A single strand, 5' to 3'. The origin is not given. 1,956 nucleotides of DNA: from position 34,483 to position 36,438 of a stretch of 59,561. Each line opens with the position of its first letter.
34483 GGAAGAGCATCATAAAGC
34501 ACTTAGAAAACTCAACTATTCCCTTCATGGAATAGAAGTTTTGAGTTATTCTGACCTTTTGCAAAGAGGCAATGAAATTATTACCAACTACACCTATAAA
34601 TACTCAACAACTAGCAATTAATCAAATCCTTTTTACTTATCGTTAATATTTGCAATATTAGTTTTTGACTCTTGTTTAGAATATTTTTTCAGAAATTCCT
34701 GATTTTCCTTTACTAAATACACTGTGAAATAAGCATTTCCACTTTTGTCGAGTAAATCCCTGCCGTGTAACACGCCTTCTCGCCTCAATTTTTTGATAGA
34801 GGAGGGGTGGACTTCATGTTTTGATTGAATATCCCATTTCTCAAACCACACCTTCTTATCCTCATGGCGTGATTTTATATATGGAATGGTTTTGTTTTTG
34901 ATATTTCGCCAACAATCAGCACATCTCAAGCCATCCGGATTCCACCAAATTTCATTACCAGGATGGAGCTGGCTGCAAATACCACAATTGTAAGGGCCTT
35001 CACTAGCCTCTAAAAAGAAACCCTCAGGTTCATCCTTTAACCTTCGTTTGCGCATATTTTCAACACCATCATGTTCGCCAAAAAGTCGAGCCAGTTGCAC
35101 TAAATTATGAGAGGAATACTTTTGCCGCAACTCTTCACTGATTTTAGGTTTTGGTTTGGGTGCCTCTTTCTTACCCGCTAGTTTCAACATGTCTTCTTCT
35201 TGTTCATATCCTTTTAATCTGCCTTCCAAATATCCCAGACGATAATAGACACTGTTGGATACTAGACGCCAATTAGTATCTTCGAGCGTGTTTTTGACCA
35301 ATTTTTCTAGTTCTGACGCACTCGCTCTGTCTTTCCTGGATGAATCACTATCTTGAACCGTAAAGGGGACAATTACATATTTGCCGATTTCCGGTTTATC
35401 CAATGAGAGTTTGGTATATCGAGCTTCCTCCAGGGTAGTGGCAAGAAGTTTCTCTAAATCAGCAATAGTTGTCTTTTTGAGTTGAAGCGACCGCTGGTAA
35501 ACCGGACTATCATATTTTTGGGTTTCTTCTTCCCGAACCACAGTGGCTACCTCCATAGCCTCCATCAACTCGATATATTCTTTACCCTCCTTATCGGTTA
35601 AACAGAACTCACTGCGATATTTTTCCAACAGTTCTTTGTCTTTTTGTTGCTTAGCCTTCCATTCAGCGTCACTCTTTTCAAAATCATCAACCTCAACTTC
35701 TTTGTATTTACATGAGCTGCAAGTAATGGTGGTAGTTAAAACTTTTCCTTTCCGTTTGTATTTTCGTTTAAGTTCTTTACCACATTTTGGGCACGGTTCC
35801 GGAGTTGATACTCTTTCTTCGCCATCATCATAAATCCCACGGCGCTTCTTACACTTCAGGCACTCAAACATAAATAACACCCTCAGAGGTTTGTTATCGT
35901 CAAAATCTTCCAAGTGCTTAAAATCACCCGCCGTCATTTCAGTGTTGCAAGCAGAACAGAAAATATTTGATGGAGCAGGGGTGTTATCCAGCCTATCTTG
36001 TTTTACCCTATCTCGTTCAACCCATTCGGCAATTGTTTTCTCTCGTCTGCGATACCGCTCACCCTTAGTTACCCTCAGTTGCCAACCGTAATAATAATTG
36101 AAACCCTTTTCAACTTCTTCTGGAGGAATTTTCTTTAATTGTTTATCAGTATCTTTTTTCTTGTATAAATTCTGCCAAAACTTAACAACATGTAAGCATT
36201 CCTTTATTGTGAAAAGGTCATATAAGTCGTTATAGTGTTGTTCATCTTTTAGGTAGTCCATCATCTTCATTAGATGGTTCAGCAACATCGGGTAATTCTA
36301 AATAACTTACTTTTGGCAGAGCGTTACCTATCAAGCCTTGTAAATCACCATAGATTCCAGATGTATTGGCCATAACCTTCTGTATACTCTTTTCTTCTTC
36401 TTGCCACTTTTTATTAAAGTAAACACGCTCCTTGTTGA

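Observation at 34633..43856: Five-gene composite operon: hsdR / OLD-type ATPase-nuclease / hsdM-S fusion / DUF2130 / zinc-ribbon orphan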

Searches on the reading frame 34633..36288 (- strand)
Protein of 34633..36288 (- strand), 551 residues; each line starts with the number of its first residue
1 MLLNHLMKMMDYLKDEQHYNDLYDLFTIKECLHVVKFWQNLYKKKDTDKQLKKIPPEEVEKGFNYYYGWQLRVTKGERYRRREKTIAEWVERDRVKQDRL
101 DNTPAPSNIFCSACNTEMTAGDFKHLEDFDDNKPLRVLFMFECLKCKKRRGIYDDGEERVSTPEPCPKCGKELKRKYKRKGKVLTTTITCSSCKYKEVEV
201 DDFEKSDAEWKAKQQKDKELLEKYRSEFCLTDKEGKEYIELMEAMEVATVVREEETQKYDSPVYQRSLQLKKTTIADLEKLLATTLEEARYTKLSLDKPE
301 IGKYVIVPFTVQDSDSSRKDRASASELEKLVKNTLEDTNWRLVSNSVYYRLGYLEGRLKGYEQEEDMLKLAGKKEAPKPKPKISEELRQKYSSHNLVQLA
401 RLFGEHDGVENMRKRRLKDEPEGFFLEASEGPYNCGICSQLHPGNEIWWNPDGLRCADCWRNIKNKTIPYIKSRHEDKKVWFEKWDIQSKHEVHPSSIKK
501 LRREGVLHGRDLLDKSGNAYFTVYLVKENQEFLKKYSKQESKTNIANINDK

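Call 3: search_protein_families(library=pfam, proteins=[window:34633-36288:-], max_evalue=0.01)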
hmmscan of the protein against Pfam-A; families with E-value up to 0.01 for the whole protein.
window:34633-36288:- (551 aa): 4 families
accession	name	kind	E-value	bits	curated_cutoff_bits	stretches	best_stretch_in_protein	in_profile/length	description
PF05077.17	DUF678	-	9.9e-06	26.1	24.1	0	173-208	9-46/74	Protein of unknown function (DUF678)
PF12773.13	DZR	-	0.0043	17.6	27.3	0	162-196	11-33/45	Double zinc ribbon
PF01396.24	Zn_ribbon_Top1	-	0.0045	17.2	32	0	166-196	4-33/39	Topoisomerase DNA binding C4 zinc finger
PF24042.1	DUF7351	-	0.0052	17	31.2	0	164-219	2-52/177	Domain of unknown function (DUF7351)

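Call 4: search_protein_families(library=padloc, proteins=[window:34633-36288:-], max_evalue=0.01)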
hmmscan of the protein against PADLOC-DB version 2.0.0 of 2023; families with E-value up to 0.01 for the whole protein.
window:34633-36288:- (551 aa): 0 families

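Call 5: search_protein_families(library=ncbifam, proteins=[window:34633-36288:-], max_evalue=0.01)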
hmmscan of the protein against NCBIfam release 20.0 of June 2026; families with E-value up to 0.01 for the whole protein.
window:34633-36288:- (551 aa): 1 family
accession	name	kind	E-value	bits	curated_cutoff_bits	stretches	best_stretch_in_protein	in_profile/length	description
TIGR00310.1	ZPR1_znf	domain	0.0015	17.9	78.3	1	165-208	2-51/192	ZPR1 zinc finger domain-containing protein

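Call 16: find_homologous_proteins(query=window:34633-36288:-, max_evalue=0.001)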
Query window:34633-36288:- (551 aa): 633 proteins with E <= 0.001 among 8000 candidates; the best 120 are listed.
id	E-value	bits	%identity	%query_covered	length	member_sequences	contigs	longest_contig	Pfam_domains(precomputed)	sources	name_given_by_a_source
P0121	0.0e+0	1128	92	96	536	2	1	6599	-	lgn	-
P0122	2.6e-266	903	73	98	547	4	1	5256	-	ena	-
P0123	5.7e-257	872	70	98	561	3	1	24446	-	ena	-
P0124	9.1e-255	864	70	98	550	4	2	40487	-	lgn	-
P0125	4.1e-249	846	69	97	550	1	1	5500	-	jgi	-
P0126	5.0e-249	845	68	97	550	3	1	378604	-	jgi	-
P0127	3.8e-248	843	68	97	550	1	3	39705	-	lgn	-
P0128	4.9e-248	842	68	98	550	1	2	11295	-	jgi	-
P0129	1.1e-246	838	68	98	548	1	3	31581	-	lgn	-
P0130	1.2e-245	834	69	96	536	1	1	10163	-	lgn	-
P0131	1.7e-245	834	66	99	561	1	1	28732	-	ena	-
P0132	9.1e-243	825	68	97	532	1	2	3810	-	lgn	-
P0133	3.6e-239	813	64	98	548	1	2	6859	-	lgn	-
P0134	1.3e-237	808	66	98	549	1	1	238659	-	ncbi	ncbi:MAG: hypothetical protein ABIB61_01650 [Candidatus Shapirobacteria bacterium]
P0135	7.5e-234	795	65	98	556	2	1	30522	-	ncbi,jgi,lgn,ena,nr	ncbi:MAG: ZPR1-type zinc finger protein [Candidatus Omnitrophica bacterium]|nr:ZPR1-type zinc finger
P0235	1.9e-175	603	51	95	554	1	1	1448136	-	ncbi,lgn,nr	ncbi:hypothetical protein IPM65_02525 [Candidatus Roizmanbacteria bacterium]|nr:MAG: hypothetical pr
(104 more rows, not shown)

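Call 18: find_encoding_contigs(protein=P0121, flank=10000, max_places=2)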
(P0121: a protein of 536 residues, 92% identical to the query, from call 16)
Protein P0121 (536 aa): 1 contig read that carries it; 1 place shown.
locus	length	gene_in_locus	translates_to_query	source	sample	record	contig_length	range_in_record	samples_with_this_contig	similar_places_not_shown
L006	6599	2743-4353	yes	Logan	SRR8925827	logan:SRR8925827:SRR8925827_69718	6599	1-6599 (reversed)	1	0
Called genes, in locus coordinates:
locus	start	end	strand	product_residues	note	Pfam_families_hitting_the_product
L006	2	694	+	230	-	?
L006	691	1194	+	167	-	-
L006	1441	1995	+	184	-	PF06508:QueC (weak)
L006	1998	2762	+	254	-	PF01026:TatD_DNase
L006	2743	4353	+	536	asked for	-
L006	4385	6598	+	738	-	?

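Call 19: find_encoding_contigs(protein=P0126, flank=10000, max_places=1)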
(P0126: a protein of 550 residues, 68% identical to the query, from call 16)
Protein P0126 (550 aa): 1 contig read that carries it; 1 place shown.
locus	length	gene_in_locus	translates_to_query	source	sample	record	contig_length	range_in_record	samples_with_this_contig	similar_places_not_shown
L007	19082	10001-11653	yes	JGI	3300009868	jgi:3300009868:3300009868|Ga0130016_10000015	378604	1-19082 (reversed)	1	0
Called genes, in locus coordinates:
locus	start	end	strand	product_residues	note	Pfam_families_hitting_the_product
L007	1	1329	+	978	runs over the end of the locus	PF04313:HSDR_N, PF00271:Helicase_C (faint), PF00270:DEAD (weak), PF04851:ResIII, PF18766:SWI2_SNF2, PF22679:T1R_D3-like, PF11867:T1RH-like_C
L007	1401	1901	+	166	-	PF01863:YgjP-like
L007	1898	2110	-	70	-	PF13560:HTH_31, PF01381:HTH_3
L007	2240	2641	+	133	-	PF09851:SHOCT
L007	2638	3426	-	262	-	-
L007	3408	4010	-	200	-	-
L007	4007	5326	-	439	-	PF02195:ParB_N, PF01555:N6_N4_Mtase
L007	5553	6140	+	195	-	-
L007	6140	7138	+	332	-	PF13289:SIR2_2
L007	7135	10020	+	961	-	-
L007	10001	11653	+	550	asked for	-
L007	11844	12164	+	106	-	-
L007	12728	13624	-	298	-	-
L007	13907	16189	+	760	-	PF01935:DUF87, PF10412:TrwB_AAD_bind (faint)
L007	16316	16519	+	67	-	-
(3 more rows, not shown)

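Call 20: find_encoding_contigs(protein=P0235, flank=10000, max_places=1)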
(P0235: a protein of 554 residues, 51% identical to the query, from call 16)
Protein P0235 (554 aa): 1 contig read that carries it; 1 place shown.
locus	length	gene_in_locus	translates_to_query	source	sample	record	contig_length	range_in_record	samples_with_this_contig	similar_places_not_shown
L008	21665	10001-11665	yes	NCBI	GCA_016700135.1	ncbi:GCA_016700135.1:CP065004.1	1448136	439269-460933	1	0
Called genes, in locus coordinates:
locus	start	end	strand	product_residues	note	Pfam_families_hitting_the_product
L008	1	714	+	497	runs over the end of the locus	-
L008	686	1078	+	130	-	-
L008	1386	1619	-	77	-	-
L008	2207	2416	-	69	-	PF00239:Resolvase (weak)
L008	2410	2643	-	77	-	PF00239:Resolvase (weak)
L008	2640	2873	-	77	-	-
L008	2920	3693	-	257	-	PF23894:LD_SV2 (faint), PF00805:Pentapeptide (weak), PF13576:Pentapeptide_3 (faint), PF13599:Pentapeptide_4, PF00805:Pentapeptide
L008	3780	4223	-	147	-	PF12869:tRNA_anti-like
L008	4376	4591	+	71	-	PF13560:HTH_31 (weak), PF12844:HTH_19, PF01381:HTH_3, PF13443:HTH_26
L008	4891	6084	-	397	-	-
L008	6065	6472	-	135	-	-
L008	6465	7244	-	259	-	PF01555:N6_N4_Mtase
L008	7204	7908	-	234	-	PF01555:N6_N4_Mtase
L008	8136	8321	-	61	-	-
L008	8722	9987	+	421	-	-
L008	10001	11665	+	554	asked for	-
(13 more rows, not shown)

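Call 23: find_related_loci(query=A1, collection=genome_contigs, flank=10000)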
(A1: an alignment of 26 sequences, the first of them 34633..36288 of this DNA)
Query A1 (551 aa) in genome_contigs; peptide patterns used: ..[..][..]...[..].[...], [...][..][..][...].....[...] (x = any residue, [..] = any of these).
189 stretches matched a pattern; 174 encode a relative of the query (tblastn E <= 1e-3); the best 80 are kept; 80 distinct loci.
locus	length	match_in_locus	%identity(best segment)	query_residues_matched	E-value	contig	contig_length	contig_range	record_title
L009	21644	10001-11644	66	3-550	0e+0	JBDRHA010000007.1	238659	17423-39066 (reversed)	MAG: Candidatus Shapirobacteria bacterium isolate MEGAHIT-group-1.477 k141_1291627, whole genome shotgun sequence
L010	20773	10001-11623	65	12-551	0e+0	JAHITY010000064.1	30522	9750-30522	MAG: Candidatus Omnitrophota bacterium isolate MM_PC_MetaG.mb.228 MM_PC_MetaG.mb.228_k141_787243, whole genome shotgun s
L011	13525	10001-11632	59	10-546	0e+0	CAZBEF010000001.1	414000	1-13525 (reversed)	MAG TPA_asm: uncultured Gammaproteobacteria bacterium isolate SRP278252_co2_430 genome assembly, contig: NODE_10_length_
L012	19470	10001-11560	60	10-533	0e+0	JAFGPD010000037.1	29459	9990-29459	MAG: Candidatus Woesebacteria bacterium isolate Zod_Metabat.670 k87_7109409, whole genome shotgun sequence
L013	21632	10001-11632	58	10-546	0e+0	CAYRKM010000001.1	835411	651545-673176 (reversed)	MAG TPA_asm: uncultured Gammaproteobacteria bacterium isolate SRP292972_co1_108 genome assembly, contig: NODE_7_length_8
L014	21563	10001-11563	56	17-535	0e+0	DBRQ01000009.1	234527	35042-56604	MAG TPA_asm: Candidatus Pacebacteria bacterium UBA1364 UBA1364_contig_680, whole genome shotgun sequence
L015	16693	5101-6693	54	6-539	0e+0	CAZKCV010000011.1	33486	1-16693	MAG TPA_asm: uncultured Gammaproteobacteria bacterium isolate binchicken_co251_142 genome assembly, contig: NODE_1806_le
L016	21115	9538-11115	53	10-539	0e+0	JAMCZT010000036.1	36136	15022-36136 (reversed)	MAG: Patescibacteria group bacterium isolate FK_Sedi_B_Bin.292 NODE_3350_length_36136_cov_19.4416, whole genome shotgun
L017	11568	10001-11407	60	8-468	0e+0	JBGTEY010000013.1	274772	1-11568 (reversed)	MAG: Patescibacteria group bacterium isolate JTS-RE179 k141_3005249, whole genome shotgun sequence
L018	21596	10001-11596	52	9-544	5e-177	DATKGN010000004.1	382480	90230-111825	MAG TPA_asm: Patescibacteria group bacterium isolate SMAG_U14552 k141_31954, whole genome shotgun sequence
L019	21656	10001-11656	51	8-551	4e-176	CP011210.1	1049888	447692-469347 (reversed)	MAG: Candidatus Beckwithbacteria bacterium GW2011_GWC1_49_16 chromosome, complete genome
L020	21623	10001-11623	51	1-541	3e-174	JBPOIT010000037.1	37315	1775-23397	MAG: Candidatus Levyibacteriota bacterium isolate MAG_784 c_000000578634, whole genome shotgun sequence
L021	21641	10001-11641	49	1-549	3e-173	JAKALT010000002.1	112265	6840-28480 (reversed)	MAG: bacterium isolate WY5.bin133 NODE_262_length_112265_cov_1.934313, whole genome shotgun sequence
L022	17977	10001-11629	50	9-543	7e-173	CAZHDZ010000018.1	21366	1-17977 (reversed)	MAG TPA_asm: uncultured Gammaproteobacteria bacterium isolate SRP286056_co1_222 genome assembly, contig: NODE_2896_lengt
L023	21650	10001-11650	49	10-551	3e-173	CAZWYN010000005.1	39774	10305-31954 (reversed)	MAG TPA_asm: uncultured Pseudomonadales bacterium isolate SRP011637_co1_56 genome assembly, contig: NODE_200_length_3977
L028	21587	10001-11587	50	12-543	6e-170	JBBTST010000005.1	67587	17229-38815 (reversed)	MAG: Patescibacteria group bacterium isolate H41-bin102_1 H41_bin102_1_000000000005, whole genome shotgun sequence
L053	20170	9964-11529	45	9-533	2e-138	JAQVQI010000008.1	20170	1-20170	MAG: Candidatus Shapirobacteria bacterium isolate STF1_223 NODE_6575_length_20170_cov_4.186998_Sandtown_F1, whole genome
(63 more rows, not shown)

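Call 28: search_protein_families(library=pfam, alignment_id=A2, max_evalue=0.00001)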
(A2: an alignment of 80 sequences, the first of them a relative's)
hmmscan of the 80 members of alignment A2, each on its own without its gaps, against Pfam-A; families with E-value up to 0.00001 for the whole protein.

A. member 1, L009:7101-7721:+ (207 aa): 2 families
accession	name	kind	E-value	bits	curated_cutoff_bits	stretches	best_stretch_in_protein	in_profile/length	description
PF00717.28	Peptidase_S24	-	2.7e-22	79.1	23.3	1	77-199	1-116/116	Peptidase S24-like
PF01726.22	LexA_DNA_bind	-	3.8e-14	52.6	23.7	1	5-62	2-59/65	LexA DNA binding domain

B. families by the number of members that match (of 80 scanned): 53 families (the first 25 are shown)
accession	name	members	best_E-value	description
PF00717.28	Peptidase_S24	6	4.1e-26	Peptidase S24-like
PF02384.22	N6_Mtase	5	5.4e-115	N-6 DNA Methylase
PF07669.17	Eco57I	5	2.7e-38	Eco57I restriction-modification methylase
PF11074.14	DUF2779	4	1.4e-39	Domain of unknown function(DUF2779)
PF01726.22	LexA_DNA_bind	4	3.6e-18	LexA DNA binding domain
PF00270.35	DEAD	4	1.2e-10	DEAD/DEAH box helicase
PF20473.4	MmeI_Mtase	3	8.2e-102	MmeI, DNA-methyltransferase domain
PF18766.7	SWI2_SNF2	3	7.5e-53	SWI2/SNF2 ATPase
PF04851.21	ResIII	3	1.9e-40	Type III restriction enzyme, res subunit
PF13245.12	AAA_19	3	9.5e-20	AAA domain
PF18144.7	SMODS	3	2.1e-19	Second Messenger Oligonucleotide or Dinucleotide Synthetase domain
PF00145.23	DNA_methylase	2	2.4e-70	C-5 cytosine-specific DNA methylase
PF00580.27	UvrD-helicase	2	9.3e-48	UvrD/REP helicase N-terminal domain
PF13361.12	UvrD_C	2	5.3e-37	UvrD-like helicase C-terminal domain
PF01555.25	N6_N4_Mtase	2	3.4e-30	DNA methylase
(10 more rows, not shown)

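Call 29: search_protein_families(library=padloc, alignment_id=A2, max_evalue=1e-10)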
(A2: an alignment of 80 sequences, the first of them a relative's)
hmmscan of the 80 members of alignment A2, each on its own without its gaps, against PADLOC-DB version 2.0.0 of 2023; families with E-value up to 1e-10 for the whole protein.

A. member 1, L009:7101-7721:+ (207 aa): 0 families

B. families by the number of members that match (of 80 scanned): 324 families (the first 25 are shown)
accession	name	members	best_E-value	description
PDLC04134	mad2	6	1.1e-51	mads_2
PDLC03021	MTase_I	4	3.1e-48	Type I methyltransferase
PDLC03026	MTase_I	4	1.9e-35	Type I methyltransferase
PDLC03267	MTase_II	4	3e-19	Type II methyltransferase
PDLC00809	Cyclase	3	3.4e-116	oligonucleotide-cyclase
PDLC00808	Cyclase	3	6e-105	oligonucleotide-cyclase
PDLC03031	MTase_I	3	1.3e-85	Type I methyltransferase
PDLC00823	Cyclase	3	1.3e-65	oligonucleotide-cyclase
PDLC03029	MTase_I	3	1.6e-52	Type I methyltransferase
PDLC03318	MTase_II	3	9.3e-45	Type II methyltransferase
PDLC00818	Cyclase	3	9e-35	oligonucleotide-cyclase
PDLC03035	MTase_I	3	2.9e-34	Type I methyltransferase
PDLC03034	MTase_I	3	5e-34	Type I methyltransferase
PDLC03335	MTase_II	3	4.1e-32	Type II methyltransferase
PDLC00776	Cyclase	3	5.2e-32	oligonucleotide-cyclase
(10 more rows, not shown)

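Call 69: search_protein_families(library=phrogs, proteins=[window:34633-36288:-], max_evalue=0.001)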
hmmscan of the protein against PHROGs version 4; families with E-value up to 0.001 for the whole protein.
window:34633-36288:- (551 aa): 0 families

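Call 70: predict_structure(alignment_id=A1)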
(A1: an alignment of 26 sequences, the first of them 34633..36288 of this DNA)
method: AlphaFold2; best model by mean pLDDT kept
length: 551 residues; sequences in the alignment: 26
mean_pLDDT: 86.1   pTM: 0.65
mean pLDDT of the five models: 86.1, 85.1, 84.1, 83.0, 78.4
residues with pLDDT >= 90: 251; 70-90: 259; 50-70: 21; < 50: 20
segments of 3 or more residues with pLDDT < 50: 1-11, 543-551
pLDDT, mean of each block of 10 residues (from residue 1): 35 77 96 94 85 84 91 94 93 89 89 89 81 84 89 88 80 86 89 89 90 94 94 93 93 90 84 87 91 90 88 85 89 90 86 89 84 72 88 93 92 90 87 89 92 92 90 70 87 88 91 92 91 84 42 37
secondary structure, 60 per line:
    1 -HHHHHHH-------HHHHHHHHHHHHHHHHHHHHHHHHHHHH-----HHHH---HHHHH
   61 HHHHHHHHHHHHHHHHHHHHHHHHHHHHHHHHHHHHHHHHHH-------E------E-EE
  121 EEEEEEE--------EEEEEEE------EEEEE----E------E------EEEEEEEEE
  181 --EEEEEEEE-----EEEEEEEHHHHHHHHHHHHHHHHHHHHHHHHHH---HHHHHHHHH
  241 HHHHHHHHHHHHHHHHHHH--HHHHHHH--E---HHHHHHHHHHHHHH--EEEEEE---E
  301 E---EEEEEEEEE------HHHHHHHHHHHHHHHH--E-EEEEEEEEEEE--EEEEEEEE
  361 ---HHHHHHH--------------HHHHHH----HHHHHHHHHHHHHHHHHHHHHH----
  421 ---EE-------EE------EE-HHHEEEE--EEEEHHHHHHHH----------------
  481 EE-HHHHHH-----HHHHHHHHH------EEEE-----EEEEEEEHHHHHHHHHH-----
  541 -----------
elements in order: H2-8 H16-43 H49-52 H56-102 E119-127 E136-142 E149-153 E172-180 E183-190 E196-202 H203-228 H232-259 H262-268 H275-288 E291-296 E305-313 H320-335 E340-350 E353-360 H364-370 H385-390 H395-416 E447-450 E453-456 H457-464 H484-489 H495-503 E510-513 E519-525 H526-535

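Call 74: fold_search(model_id=the predicted structure, library=pdb)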
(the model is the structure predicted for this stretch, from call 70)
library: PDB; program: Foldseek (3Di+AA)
matches with E <= 10: 443; with E <= 0.001: 0
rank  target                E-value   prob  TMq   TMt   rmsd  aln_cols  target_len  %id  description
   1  8g4s_Y                1.2e-02  0.99  0.11  0.40   9.6       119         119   16  40S ribosomal subunit of the 80S Giardia intestinalis assemblage A ribosome with Emetine bound in V2 conformation with (released 2024-01-31)
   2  8c3a_a                2.1e-02  0.99  0.12  0.38   9.5       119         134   10  Crystal structure of ailanthone bound to the Candida albicans 80S ribosome (released 2024-01-10)
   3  9axt_Ae               2.2e-02  0.95  0.12  0.37  14.8       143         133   13  Non-translating S. pombe ribosome (released 2024-10-16)
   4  1xn9_MODEL_1_A        2.5e-02  0.99  0.11  0.46   8.0       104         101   14  Solution Structure of Methanosarcina mazei Protein RPS24E: The Northeast Structural Genomics Consortium Target (released 2004-12-14)
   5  8qoi_SY               2.7e-02  0.99  0.12  0.40   9.7       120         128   12  Structure of the human 80S ribosome at 1.9 A resolution - the molecular role of chemical modifications and ions in RN (released 2024-06-12)
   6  8fvy_Y                3.1e-02  0.98  0.12  0.41   9.9       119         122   16  40S subunit of the Giardia lamblia 80S ribosome (released 2024-01-24)
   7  9n74_LF               3.4e-02  0.96  0.12  0.40  15.0       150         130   13  SSU processome maturation and disassembly, State H (released 2025-10-29)
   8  7r81_Z2               3.6e-02  0.99  0.12  0.41   9.2       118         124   15  Structure of the translating Neurospora crassa ribosome arrested by cycloheximide (released 2021-12-01)
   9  7zhg_V                3.8e-02  0.99  0.11  0.49  12.8       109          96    9  High-resolution cryo-EM structure of Pyrococcus abyssi 30S ribosomal subunit bound to mRNA and initiator tRNA anticodo (released 2022-06-29)
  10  8k2c_SY               3.8e-02  0.98  0.12  0.39   9.3       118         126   11  Cryo-EM structure of the human 80S ribosome with Tigecycline (released 2024-07-10)
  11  8aa8_A                4.0e-02  0.99  0.11  0.50   5.6        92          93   12  30S ribosomal protein S24e from Thermococcus barophilus (released 2023-07-12)
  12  7olc_SY               4.2e-02  0.99  0.12  0.39   9.6       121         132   13  Thermophilic eukaryotic 80S ribosome at idle POST state (released 2022-01-26)
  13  9npx_X                4.4e-02  0.97  0.11  0.39  10.3       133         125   10  SARS-CoV-2 nsp1 bound to the Rhinolophus lepidus 40S ribosomal subunit (local refinement of the 40S body) (released 2025-06-11)
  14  6skf_Aw               4.6e-02  0.99  0.10  0.49   5.5        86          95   15  Cryo-EM Structure of T. kodakarensis 70S ribosome (released 2020-07-29)
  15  9znf_BW               4.8e-02  0.99  0.11  0.52   5.1        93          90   15  Cryo-EM structure of the Methanosarcina acetivorans 70S ribosome in complex with SriA and SriB (released 2026-01-28)
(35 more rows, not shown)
